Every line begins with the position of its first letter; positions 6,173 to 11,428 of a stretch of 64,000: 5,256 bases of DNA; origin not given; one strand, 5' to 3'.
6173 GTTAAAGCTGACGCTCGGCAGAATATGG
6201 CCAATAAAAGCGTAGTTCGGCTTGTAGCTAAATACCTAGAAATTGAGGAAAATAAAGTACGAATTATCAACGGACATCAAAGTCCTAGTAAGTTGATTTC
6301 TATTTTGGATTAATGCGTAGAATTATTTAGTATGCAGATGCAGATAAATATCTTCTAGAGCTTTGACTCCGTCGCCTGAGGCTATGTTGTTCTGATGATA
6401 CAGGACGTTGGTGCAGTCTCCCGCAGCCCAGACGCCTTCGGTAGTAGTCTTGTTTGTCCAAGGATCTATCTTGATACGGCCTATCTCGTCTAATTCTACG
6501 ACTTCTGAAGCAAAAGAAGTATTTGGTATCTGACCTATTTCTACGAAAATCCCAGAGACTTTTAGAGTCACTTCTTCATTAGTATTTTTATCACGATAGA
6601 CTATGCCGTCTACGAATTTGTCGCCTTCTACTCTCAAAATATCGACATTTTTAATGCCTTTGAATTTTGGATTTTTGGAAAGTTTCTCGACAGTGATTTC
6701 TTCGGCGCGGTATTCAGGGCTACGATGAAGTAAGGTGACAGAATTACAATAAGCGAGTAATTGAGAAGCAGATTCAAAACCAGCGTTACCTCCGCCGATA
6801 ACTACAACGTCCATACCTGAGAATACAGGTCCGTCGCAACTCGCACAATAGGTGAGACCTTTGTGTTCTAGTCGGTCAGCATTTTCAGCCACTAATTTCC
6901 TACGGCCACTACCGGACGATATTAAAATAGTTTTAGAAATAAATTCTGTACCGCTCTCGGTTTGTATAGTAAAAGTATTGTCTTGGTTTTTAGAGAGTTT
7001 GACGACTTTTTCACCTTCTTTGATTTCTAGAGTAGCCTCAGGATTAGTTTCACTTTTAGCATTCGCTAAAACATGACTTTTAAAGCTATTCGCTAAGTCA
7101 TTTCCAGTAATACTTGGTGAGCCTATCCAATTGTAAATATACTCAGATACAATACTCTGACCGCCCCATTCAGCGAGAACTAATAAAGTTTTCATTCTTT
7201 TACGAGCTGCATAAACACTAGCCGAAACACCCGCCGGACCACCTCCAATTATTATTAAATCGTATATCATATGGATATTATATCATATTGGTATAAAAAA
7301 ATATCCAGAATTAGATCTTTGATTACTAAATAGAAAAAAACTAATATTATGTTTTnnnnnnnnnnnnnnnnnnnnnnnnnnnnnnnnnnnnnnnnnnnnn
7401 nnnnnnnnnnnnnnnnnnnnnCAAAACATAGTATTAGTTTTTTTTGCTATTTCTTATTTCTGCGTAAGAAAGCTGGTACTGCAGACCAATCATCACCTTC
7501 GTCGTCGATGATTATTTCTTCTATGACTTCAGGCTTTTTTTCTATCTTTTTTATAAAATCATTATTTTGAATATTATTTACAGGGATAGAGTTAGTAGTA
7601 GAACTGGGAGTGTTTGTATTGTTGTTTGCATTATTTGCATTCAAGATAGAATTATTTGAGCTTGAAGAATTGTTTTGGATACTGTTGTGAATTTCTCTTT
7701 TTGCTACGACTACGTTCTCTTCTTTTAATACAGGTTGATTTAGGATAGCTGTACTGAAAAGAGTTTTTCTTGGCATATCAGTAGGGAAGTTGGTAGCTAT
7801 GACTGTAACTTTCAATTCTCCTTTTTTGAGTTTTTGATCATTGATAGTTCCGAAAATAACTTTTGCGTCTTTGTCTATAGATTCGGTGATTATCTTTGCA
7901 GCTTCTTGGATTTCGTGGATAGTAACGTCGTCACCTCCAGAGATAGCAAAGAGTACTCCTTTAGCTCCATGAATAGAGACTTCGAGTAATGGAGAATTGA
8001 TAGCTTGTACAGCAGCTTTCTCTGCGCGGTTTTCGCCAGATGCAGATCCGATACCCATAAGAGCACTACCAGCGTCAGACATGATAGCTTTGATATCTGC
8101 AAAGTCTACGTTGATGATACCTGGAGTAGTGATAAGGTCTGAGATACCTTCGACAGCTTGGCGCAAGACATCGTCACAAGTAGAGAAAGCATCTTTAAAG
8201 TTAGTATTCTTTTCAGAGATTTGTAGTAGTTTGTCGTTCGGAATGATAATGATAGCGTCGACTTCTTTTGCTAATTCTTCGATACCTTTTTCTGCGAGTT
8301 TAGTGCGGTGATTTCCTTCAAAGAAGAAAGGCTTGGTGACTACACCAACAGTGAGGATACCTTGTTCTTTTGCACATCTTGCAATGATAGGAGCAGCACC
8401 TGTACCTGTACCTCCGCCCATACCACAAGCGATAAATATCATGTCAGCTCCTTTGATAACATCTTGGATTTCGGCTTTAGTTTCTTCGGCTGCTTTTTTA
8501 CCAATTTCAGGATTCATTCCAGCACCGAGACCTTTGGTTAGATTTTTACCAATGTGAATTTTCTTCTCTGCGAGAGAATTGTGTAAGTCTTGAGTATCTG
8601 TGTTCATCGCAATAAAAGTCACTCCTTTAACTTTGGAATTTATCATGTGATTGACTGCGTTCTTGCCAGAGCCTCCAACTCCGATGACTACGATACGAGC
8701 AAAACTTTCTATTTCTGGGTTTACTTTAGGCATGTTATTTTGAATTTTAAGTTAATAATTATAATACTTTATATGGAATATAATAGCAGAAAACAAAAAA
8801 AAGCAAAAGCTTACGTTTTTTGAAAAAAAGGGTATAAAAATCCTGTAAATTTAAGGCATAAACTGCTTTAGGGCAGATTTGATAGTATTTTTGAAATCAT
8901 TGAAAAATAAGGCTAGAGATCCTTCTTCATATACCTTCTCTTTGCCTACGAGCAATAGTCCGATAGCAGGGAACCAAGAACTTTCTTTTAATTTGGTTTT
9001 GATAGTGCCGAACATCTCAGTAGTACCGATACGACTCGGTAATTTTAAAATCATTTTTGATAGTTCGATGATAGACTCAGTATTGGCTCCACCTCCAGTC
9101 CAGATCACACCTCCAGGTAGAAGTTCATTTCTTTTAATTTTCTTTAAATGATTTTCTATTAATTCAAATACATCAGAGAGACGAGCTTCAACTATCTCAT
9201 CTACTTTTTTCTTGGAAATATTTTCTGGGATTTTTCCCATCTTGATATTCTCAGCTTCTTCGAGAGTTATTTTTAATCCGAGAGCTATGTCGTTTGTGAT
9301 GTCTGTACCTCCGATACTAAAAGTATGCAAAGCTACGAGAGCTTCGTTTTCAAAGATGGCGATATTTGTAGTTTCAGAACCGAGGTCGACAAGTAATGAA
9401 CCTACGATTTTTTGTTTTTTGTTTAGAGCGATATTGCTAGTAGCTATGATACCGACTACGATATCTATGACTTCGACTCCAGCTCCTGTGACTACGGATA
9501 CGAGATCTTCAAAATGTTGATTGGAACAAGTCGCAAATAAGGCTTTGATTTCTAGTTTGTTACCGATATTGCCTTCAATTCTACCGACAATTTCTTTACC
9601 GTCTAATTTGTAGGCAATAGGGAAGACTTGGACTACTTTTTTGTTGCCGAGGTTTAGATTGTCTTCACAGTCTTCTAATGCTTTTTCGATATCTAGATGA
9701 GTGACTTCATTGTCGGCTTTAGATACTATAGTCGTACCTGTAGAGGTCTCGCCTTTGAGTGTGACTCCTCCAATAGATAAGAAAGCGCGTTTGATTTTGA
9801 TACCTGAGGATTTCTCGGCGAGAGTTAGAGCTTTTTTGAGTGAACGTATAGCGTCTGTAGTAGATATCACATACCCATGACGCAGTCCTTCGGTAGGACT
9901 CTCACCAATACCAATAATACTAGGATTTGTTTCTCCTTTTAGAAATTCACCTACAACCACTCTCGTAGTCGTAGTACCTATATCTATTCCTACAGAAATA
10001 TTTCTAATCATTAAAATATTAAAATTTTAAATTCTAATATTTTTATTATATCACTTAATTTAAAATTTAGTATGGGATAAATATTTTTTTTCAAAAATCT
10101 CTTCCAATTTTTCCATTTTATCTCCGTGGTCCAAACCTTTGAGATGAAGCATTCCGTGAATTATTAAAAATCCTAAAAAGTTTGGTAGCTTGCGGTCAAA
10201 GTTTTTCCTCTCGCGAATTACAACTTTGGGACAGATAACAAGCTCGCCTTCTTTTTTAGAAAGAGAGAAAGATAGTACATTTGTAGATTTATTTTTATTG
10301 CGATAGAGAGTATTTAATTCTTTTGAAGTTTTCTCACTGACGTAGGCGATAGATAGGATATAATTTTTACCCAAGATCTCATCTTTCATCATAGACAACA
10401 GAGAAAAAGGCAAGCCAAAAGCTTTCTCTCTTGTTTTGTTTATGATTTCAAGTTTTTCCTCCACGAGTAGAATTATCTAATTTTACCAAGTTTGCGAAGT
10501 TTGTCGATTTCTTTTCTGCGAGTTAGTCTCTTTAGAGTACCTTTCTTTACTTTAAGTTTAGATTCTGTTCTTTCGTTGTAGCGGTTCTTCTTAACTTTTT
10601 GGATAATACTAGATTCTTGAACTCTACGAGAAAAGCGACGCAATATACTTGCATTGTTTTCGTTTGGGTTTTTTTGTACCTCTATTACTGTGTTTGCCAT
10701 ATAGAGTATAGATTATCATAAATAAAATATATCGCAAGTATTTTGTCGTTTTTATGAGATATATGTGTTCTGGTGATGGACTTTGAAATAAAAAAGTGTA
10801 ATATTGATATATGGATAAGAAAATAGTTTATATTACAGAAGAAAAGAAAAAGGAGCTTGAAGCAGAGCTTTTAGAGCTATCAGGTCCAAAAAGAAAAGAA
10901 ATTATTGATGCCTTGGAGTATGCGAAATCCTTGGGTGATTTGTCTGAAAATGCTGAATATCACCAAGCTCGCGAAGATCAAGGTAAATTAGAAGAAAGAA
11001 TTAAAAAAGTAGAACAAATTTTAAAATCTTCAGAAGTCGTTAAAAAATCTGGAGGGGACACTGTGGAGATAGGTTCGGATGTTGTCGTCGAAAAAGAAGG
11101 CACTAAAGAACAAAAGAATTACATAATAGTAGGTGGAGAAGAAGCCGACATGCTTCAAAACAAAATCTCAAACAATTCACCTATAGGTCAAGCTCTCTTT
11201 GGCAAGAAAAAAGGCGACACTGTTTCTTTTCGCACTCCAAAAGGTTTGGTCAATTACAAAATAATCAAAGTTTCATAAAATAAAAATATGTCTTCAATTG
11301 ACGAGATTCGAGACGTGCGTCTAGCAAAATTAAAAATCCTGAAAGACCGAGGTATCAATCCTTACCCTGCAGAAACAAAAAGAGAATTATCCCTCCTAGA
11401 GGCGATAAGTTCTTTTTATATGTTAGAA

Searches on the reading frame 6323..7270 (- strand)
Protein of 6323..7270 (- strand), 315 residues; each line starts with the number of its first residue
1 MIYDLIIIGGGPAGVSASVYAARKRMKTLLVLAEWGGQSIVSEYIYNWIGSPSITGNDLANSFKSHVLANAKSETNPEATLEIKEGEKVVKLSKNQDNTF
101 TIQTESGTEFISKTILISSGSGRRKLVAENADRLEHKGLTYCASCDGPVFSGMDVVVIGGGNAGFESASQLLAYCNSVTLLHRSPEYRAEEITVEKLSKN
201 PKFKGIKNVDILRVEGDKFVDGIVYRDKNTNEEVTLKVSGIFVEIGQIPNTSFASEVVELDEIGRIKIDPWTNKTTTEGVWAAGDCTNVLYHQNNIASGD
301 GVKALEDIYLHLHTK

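Call 27: search_protein_families(library=pfam, proteins=[window:6323-7270:-], max_evalue=0.0001)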
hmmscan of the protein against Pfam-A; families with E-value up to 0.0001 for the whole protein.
window:6323-7270:- (315 aa): 10 families
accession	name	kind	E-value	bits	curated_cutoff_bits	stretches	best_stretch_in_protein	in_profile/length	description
PF07992.20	Pyr_redox_2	-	8.6e-38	130.8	26.1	1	3-293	1-283/291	Pyridine nucleotide-disulphide oxidoreductase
PF13738.12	Pyr_redox_3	-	1.5e-21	77.4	30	1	6-284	1-305/305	Pyridine nucleotide-disulphide oxidoreductase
PF01134.28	GIDA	-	1.6e-12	47.7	22.1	1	4-57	1-47/391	Glucose inhibited division protein A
PF03486.20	HI0933_like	-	2e-10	41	50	0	4-31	2-29/244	HI0933-like protein Rossmann domain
PF00070.33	Pyr_redox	-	2.5e-10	41.1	22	1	155-224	2-78/82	Pyridine nucleotide-disulphide oxidoreductase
PF12831.13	FAD_oxidored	-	6.3e-09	36.1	27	1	4-32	1-29/416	FAD dependent oxidoreductase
PF00890.30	FAD_binding_2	-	1.3e-08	34.9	20.4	0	4-42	1-41/414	FAD binding domain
PF01266.30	DAO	-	1.1e-06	28.9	27.9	0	4-35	1-33/353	FAD dependent oxidoreductase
PF05834.18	Lycopene_cycl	-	3.5e-05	23.5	23.4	0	154-188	1-38/380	Lycopene cyclase protein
PF01946.23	Thi4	-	5.9e-05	22.9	26.2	0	3-31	18-47/235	Thi4 family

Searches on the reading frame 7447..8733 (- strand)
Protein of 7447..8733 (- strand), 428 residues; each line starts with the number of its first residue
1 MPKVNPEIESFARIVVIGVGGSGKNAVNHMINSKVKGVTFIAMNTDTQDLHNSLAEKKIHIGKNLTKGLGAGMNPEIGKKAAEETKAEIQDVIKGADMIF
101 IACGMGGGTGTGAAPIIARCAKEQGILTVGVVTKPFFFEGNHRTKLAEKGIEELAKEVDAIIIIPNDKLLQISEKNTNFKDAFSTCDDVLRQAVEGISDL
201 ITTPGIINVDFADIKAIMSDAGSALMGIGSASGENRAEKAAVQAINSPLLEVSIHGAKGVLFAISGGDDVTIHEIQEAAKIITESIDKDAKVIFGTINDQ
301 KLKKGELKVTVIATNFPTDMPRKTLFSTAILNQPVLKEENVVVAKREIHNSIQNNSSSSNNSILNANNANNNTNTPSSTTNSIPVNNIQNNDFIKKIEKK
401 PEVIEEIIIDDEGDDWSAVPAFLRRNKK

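Call 27: search_protein_families(library=pfam, proteins=[window:7447-8733:-], max_evalue=0.0001)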
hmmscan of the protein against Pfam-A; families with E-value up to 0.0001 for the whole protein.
window:7447-8733:- (428 aa): 2 families
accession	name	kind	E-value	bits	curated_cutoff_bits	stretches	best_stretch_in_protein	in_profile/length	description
PF00091.31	Tubulin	-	2.4e-49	168.7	33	1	13-173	1-189/190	Tubulin/FtsZ family, GTPase domain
PF12327.13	FtsZ_C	-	2.9e-32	111.3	27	1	222-316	1-94/95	FtsZ family, C-terminal domain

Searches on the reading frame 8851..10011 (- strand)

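Call 27: search_protein_families(library=pfam, proteins=[window:8851-10011:-], max_evalue=0.0001)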
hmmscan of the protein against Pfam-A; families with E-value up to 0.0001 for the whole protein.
window:8851-10011:- (386 aa): 5 families
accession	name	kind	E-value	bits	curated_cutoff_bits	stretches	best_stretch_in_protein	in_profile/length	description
PF14450.12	FtsA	-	3e-24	86.2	31.8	1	207-337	2-114/127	Cell division protein FtsA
PF11104.14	PilM_2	-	4.1e-09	36.3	27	1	146-325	117-301/340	Type IV pilus assembly protein PilM;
PF02491.25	SHS2_FTSA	-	6.5e-08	33.3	25.4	1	84-158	3-76/79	SHS2 domain inserted in FTSA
PF06723.19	MreB_Mbl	-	1.3e-06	27.9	27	0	201-243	143-185/327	MreB/Mbl protein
PF06277.17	EutA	-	1.3e-05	24.7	27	0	5-24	4-23/475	Ethanolamine utilisation protein EutA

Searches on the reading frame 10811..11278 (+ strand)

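Call 27: search_protein_families(library=pfam, proteins=[window:10811-11278:+], max_evalue=0.0001)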
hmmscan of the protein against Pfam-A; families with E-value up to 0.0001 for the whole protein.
window:10811-11278:+ (155 aa): 2 families
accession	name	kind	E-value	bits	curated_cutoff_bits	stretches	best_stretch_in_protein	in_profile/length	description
PF01272.25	GreA_GreB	-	8.8e-26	90.1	26.9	1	83-155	4-76/77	Transcription elongation factor, GreA/GreB, C-term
PF03449.20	GreA_GreB_N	-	2.1e-21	76.3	24.5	1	6-76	1-71/71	Transcription elongation factor, N-terminal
